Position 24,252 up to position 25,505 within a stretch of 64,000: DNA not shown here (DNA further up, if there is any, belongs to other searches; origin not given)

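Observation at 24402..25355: Rieske-type oxygenase alpha-subunit homologue with the Rieske domain deleted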

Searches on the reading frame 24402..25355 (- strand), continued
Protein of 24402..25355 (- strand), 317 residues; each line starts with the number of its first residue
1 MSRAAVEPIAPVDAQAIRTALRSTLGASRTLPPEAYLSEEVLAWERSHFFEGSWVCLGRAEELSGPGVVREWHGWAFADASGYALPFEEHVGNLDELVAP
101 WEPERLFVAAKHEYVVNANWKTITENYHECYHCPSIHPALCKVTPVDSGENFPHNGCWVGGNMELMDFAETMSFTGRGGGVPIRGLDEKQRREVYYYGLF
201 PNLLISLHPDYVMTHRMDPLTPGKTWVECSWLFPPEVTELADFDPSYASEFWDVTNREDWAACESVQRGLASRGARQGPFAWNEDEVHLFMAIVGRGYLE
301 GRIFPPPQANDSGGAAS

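Call 11: find_encoding_contigs(protein=P0121, flank=10000, max_places=10)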
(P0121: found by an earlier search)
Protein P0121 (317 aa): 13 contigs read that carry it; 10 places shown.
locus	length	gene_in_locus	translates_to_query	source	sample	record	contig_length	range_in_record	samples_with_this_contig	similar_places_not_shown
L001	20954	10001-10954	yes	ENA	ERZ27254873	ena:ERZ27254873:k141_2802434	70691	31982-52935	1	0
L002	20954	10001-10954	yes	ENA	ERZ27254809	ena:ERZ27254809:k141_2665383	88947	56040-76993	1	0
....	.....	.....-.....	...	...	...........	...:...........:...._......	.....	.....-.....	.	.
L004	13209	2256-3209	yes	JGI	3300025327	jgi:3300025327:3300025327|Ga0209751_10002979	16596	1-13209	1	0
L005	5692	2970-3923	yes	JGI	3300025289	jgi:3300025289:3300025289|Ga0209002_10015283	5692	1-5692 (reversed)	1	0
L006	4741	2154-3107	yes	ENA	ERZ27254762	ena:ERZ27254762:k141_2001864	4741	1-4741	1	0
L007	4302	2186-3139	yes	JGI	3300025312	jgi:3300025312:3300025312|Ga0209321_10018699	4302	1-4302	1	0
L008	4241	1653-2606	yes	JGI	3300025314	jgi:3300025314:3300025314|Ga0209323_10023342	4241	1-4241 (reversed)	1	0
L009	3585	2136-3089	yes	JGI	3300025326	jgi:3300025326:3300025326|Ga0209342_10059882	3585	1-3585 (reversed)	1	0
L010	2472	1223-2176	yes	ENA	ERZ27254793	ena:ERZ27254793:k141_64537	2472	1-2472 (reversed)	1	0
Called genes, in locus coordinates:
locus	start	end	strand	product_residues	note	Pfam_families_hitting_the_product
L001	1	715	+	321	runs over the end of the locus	PF12911:OppC_N, PF00528:BPD_transp_1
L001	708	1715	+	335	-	PF00005:ABC_tran, PF13304:AAA_21 (weak), PF08352:oligo_HPY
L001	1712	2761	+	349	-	PF00005:ABC_tran, PF08352:oligo_HPY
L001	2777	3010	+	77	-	PF03840:SecG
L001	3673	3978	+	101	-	PF03992:ABM (weak)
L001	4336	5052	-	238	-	PF01757:Acyl_transf_3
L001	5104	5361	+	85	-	-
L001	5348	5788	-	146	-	-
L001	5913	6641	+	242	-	PF02517:Rce1-like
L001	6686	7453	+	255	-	PF00106:adh_short, PF08659:KR, PF13561:adh_short_C2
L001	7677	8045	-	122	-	-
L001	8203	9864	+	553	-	PF07969:Amidohydro_3, PF01979:Amidohydro_1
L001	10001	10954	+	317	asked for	PF00848:Ring_hydroxyl_A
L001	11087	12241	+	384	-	PF01571:GCV_T, PF08669:GCV_T_C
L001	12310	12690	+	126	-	PF12225:DUF5981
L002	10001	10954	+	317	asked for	PF00848:Ring_hydroxyl_A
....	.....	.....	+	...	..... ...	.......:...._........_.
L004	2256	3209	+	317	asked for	PF00848:Ring_hydroxyl_A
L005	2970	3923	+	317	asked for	PF00848:Ring_hydroxyl_A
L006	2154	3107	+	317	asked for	PF00848:Ring_hydroxyl_A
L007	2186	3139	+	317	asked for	PF00848:Ring_hydroxyl_A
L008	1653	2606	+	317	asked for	PF00848:Ring_hydroxyl_A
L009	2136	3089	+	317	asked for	PF00848:Ring_hydroxyl_A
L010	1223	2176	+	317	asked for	PF00848:Ring_hydroxyl_A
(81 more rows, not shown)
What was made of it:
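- The gene keeps its conserved position between the amidohydrolase and GcvT (call 11).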

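Call 13: find_encoding_contigs(protein=P0122, flank=10000, max_places=4)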
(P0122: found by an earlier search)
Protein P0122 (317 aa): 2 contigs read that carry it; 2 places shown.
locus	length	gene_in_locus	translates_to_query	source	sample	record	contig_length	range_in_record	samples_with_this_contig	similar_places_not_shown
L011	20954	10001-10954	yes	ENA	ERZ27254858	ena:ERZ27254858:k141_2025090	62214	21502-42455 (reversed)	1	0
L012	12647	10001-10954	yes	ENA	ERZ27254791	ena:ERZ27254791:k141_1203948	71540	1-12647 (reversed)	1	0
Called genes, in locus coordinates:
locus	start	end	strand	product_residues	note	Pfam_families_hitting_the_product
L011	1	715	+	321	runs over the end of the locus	PF12911:OppC_N, PF00528:BPD_transp_1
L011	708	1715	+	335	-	PF00005:ABC_tran, PF13304:AAA_21 (weak), PF08352:oligo_HPY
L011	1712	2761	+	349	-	PF00005:ABC_tran, PF08352:oligo_HPY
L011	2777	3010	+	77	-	PF03840:SecG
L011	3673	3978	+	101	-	PF03992:ABM (weak)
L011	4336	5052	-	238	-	PF01757:Acyl_transf_3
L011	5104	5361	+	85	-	-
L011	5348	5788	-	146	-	-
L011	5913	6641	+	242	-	PF02517:Rce1-like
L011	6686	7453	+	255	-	PF00106:adh_short, PF08659:KR, PF13561:adh_short_C2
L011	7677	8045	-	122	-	-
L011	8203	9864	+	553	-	PF07969:Amidohydro_3, PF01979:Amidohydro_1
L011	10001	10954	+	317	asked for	PF00848:Ring_hydroxyl_A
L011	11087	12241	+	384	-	PF01571:GCV_T, PF08669:GCV_T_C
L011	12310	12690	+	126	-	PF12225:DUF5981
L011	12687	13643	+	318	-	PF02219:MTHFR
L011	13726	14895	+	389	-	PF01571:GCV_T, PF08669:GCV_T_C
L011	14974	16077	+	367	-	PF00089:Trypsin, PF13365:Trypsin_2, PF13180:PDZ_2, PF17820:PDZ_6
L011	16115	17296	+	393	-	PF22082:TtuA_LIM_N, PF01171:ATP_bind_3 (weak)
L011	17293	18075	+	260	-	PF14801:TrmI-like_N, PF01135:PCMT (weak), PF08704:GCD14, PF13847:Methyltransf_31, PF08242:Methyltransf_12 (faint), PF13649:Methyltransf_25 (weak)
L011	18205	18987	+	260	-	PF17758:Prot_ATP_ID_OB_N, PF16450:Prot_ATP_ID_OB_C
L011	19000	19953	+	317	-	PF00004:AAA, PF00910:RNA_helicase (weak), PF13191:AAA_16 (faint)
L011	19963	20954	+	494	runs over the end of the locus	PF03136:Pup_ligase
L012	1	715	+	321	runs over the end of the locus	PF12911:OppC_N, PF00528:BPD_transp_1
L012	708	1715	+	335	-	PF00005:ABC_tran, PF13304:AAA_21 (weak), PF08352:oligo_HPY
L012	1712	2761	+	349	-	PF00005:ABC_tran, PF08352:oligo_HPY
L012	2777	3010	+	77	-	PF03840:SecG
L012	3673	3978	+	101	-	PF03992:ABM (weak)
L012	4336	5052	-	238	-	PF01757:Acyl_transf_3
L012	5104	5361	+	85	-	-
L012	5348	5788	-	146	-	-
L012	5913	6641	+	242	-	PF02517:Rce1-like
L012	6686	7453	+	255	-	PF00106:adh_short, PF08659:KR, PF13561:adh_short_C2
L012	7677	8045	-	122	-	-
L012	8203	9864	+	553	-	PF07969:Amidohydro_3, PF01979:Amidohydro_1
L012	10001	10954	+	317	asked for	PF00848:Ring_hydroxyl_A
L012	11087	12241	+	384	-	PF01571:GCV_T, PF08669:GCV_T_C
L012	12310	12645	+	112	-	?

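Call 14: find_encoding_contigs(protein=P0124, flank=10000, max_places=4)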
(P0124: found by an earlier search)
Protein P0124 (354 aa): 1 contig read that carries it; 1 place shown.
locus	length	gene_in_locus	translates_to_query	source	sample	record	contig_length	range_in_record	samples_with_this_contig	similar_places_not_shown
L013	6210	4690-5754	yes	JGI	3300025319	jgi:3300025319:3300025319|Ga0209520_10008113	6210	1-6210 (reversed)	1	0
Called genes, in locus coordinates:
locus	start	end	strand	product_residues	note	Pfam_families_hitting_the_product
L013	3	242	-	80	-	?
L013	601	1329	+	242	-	PF02517:Rce1-like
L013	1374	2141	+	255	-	PF00106:adh_short, PF08659:KR, PF13561:adh_short_C2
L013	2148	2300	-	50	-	-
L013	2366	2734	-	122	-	-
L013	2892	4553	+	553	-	PF07969:Amidohydro_3, PF01979:Amidohydro_1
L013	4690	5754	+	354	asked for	PF00848:Ring_hydroxyl_A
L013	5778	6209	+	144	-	?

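Call 15: find_encoding_contigs(protein=P0127, flank=10000, max_places=4)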
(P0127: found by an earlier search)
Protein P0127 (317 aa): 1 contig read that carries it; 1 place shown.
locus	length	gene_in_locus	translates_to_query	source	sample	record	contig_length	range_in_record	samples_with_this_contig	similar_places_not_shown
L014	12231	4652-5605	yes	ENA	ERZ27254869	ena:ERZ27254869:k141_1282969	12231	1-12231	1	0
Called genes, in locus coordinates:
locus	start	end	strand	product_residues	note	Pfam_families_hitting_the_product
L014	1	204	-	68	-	?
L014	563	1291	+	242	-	PF02517:Rce1-like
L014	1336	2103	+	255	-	PF00106:adh_short, PF08659:KR, PF13561:adh_short_C2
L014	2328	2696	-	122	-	-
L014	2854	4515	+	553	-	PF07969:Amidohydro_3, PF01979:Amidohydro_1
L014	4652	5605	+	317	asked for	PF00848:Ring_hydroxyl_A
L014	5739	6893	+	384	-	PF01571:GCV_T, PF08669:GCV_T_C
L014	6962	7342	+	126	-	PF12225:DUF5981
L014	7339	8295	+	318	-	PF02219:MTHFR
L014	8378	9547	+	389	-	PF01571:GCV_T, PF08669:GCV_T_C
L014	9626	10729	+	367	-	PF00089:Trypsin, PF13365:Trypsin_2, PF13180:PDZ_2, PF17820:PDZ_6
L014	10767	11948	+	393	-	PF22082:TtuA_LIM_N, PF01171:ATP_bind_3 (weak)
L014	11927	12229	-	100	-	?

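Call 16: find_encoding_contigs(protein=P0123, flank=10000, max_places=4)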
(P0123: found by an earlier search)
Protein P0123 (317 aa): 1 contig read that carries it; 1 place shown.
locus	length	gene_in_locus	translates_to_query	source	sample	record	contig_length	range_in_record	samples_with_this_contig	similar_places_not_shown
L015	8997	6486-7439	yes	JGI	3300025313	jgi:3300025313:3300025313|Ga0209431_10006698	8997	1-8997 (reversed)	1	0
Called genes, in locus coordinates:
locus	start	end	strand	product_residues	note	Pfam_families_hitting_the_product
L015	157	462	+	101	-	PF03992:ABM (weak)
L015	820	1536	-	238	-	PF01757:Acyl_transf_3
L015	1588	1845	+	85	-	-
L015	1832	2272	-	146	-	-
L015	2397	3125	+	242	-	PF02517:Rce1-like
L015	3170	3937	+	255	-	PF00106:adh_short, PF08659:KR, PF13561:adh_short_C2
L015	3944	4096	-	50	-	-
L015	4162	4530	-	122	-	-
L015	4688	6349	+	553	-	PF07969:Amidohydro_3, PF01979:Amidohydro_1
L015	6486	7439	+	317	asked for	PF00848:Ring_hydroxyl_A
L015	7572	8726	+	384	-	PF01571:GCV_T, PF08669:GCV_T_C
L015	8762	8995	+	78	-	?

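Call 17: find_encoding_contigs(protein=P0014, flank=8000, max_places=2)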
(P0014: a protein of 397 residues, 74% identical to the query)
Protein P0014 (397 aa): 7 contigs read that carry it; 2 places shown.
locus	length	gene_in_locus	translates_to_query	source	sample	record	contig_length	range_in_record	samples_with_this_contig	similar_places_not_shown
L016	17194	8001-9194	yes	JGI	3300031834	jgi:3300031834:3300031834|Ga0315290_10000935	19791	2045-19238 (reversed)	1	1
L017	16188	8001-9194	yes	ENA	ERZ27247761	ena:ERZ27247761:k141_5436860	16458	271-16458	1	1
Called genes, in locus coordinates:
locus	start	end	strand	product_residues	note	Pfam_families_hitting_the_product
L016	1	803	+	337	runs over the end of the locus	PF00005:ABC_tran, PF02463:SMC_N (weak), PF13304:AAA_21 (weak), PF08352:oligo_HPY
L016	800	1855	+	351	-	PF00005:ABC_tran, PF08352:oligo_HPY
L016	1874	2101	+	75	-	PF03840:SecG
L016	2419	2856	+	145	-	-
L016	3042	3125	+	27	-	-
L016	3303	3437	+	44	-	-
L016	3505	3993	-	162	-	-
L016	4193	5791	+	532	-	PF00005:ABC_tran, PF02463:SMC_N (faint), PF13304:AAA_21 (faint), PF12848:ABC_tran_Xtn, PF00005:ABC_tran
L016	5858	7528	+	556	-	PF07969:Amidohydro_3, PF01979:Amidohydro_1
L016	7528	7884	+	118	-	-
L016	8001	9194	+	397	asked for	PF00355:Rieske, PF00848:Ring_hydroxyl_A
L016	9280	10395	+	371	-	PF00089:Trypsin, PF13365:Trypsin_2, PF13180:PDZ_2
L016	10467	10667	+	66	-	PF02597:ThiS, PF21965:SAMP2 (weak)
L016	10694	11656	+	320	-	PF01171:ATP_bind_3 (weak)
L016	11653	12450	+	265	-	PF14801:TrmI-like_N, PF01135:PCMT, PF08704:GCD14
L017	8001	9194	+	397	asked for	PF00355:Rieske, PF00848:Ring_hydroxyl_A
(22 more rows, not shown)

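Call 18: find_encoding_contigs(protein=P0023, flank=8000, max_places=2)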
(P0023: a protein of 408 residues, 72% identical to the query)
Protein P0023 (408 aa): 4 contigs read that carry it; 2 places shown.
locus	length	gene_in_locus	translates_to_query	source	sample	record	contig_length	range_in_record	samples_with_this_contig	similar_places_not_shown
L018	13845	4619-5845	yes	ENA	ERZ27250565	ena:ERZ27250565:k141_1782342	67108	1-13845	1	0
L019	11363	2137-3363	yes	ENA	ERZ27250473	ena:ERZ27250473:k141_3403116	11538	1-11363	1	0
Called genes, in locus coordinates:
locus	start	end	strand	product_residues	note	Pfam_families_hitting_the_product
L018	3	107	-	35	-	?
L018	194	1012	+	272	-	-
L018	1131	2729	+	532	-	PF00006:ATP-synt_ab (faint), PF02463:SMC_N (faint), PF00005:ABC_tran, PF13304:AAA_21 (faint), PF13401:AAA_22 (faint), PF12848:ABC_tran_Xtn, PF00005:ABC_tran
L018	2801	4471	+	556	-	PF07969:Amidohydro_3, PF01979:Amidohydro_1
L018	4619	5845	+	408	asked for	PF00355:Rieske, PF00848:Ring_hydroxyl_A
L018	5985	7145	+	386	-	PF01571:GCV_T, PF08669:GCV_T_C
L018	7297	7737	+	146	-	PF12225:DUF5981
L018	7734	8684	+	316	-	PF02219:MTHFR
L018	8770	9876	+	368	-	PF00089:Trypsin, PF13365:Trypsin_2, PF00595:PDZ (weak), PF13180:PDZ_2, PF17820:PDZ_6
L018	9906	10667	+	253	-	PF02163:Peptidase_M50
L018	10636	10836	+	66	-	PF02597:ThiS (weak)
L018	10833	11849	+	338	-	PF22082:TtuA_LIM_N, PF01171:ATP_bind_3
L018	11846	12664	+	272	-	PF14801:TrmI-like_N, PF01135:PCMT, PF08704:GCD14, PF13649:Methyltransf_25 (weak)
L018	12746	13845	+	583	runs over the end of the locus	PF17758:Prot_ATP_ID_OB_N, PF16450:Prot_ATP_ID_OB_C, PF13191:AAA_16 (weak), PF00004:AAA, PF00910:RNA_helicase (faint)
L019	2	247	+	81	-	?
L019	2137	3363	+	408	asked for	PF00355:Rieske, PF00848:Ring_hydroxyl_A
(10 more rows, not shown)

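Call 19: find_encoding_contigs(protein=P0003, flank=8000, max_places=2)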
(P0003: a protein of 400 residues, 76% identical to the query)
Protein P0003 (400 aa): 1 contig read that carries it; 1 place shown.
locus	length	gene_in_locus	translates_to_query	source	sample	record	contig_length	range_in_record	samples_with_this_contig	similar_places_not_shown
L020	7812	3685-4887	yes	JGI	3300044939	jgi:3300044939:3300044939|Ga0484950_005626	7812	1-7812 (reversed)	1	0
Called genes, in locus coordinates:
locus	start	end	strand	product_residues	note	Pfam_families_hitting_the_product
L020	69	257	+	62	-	-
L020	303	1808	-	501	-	PF03372:Exo_endo_phos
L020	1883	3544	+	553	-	PF07969:Amidohydro_3, PF01979:Amidohydro_1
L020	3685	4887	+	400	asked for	PF00355:Rieske, PF00848:Ring_hydroxyl_A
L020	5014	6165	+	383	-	PF01571:GCV_T, PF08669:GCV_T_C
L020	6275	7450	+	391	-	PF01571:GCV_T, PF08669:GCV_T_C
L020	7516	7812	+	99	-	?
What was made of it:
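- Gene order is conserved with full-length genes (calls 11, 17-19).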

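Call 24: find_related_loci(query=window:24402-25355:-, collection=genome_contigs, flank=6000)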
Query window:24402-25355:- (317 aa) in genome_contigs; peptide patterns used: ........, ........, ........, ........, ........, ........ (x = any residue, [..] = any of these).
599 stretches matched a pattern (row limit reached: there are more); 587 encode a relative of the query (tblastn E <= 1e-3); the best 80 are kept; 80 distinct loci.
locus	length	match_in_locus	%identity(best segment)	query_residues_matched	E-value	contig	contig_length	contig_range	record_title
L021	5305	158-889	77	66-309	1e-129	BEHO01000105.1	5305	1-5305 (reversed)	Bacterium HR12 DNA, contig: NODE_4658_105, isolate: HRbin12, whole genome shotgun sequence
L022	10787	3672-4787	75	17-303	4e-127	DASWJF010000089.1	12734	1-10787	MAG TPA_asm: Actinomycetota bacterium isolate SMAG_U2888 k141_3382073, whole genome shotgun sequence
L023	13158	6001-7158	74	10-310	2e-125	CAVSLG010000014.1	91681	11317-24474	MAG: uncultured Actinomycetes bacterium isolate MFD05176.bin.2.78 genome assembly, contig: contig_170017, whole genome s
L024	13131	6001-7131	77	10-301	2e-125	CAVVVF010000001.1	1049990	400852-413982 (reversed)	MAG: uncultured Actinomycetes bacterium isolate MFD03899.bin.2.35 genome assembly, contig: contig_11122, whole genome sh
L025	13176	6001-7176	74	1-308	1e-125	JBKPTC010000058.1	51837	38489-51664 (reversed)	MAG: bacterium isolate GS_EKS_MAG_00006 GS_EKS_000003485819, whole genome shotgun sequence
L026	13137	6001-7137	77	10-303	2e-124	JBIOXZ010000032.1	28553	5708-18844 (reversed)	MAG: Actinomycetota bacterium isolate MAG043 k127_1805230, whole genome shotgun sequence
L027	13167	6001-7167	72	5-311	5e-123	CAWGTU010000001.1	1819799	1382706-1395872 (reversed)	MAG: uncultured Actinomycetes bacterium isolate MFD09779.bin.1.204 genome assembly, contig: contig_2651, whole genome sh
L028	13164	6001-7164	72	11-313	1e-122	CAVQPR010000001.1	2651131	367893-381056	MAG: uncultured Actinomycetes bacterium isolate MFD09964.bin.2.63 genome assembly, contig: contig_13548, whole genome sh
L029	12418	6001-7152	75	10-308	2e-122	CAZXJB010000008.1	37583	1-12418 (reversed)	MAG TPA_asm: uncultured Actinomycetes bacterium isolate binchicken_co30_119 genome assembly, contig: NODE_987_length_375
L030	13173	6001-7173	71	10-315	1e-122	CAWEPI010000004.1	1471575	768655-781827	MAG: uncultured Actinomycetes bacterium isolate MFD02159.bin.1.80 genome assembly, contig: contig_30547, whole genome sh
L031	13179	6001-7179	71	10-317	2e-122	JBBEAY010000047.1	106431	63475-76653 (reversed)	MAG: Actinomycetota bacterium isolate LejiaF_68_95 Lejia_F_308_length_106431_cov_57, whole genome shotgun sequence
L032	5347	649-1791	76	8-303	8e-123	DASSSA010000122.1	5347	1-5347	MAG TPA_asm: Actinomycetota bacterium isolate SMAG_U503 k141_883704, whole genome shotgun sequence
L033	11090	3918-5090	75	6-311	6e-124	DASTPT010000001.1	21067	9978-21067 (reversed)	MAG TPA_asm: Actinomycetota bacterium isolate SMAG_U2204 k141_660834, whole genome shotgun sequence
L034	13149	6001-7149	71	15-312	4e-121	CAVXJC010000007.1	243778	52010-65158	MAG: uncultured Actinomycetes bacterium isolate MFD05567.bin.1.54 genome assembly, contig: contig_74830, whole genome sh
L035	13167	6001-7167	66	10-313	2e-120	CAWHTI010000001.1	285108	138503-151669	MAG: uncultured Actinomycetes bacterium isolate MFD09206.bin.2.196 genome assembly, contig: contig_13795, whole genome s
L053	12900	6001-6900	54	9-306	6e-103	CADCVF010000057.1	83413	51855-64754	MAG: uncultured Rubrobacteraceae bacterium isolate AVDCRST_MAG58 genome assembly, contig: NODE41, whole genome shotgun s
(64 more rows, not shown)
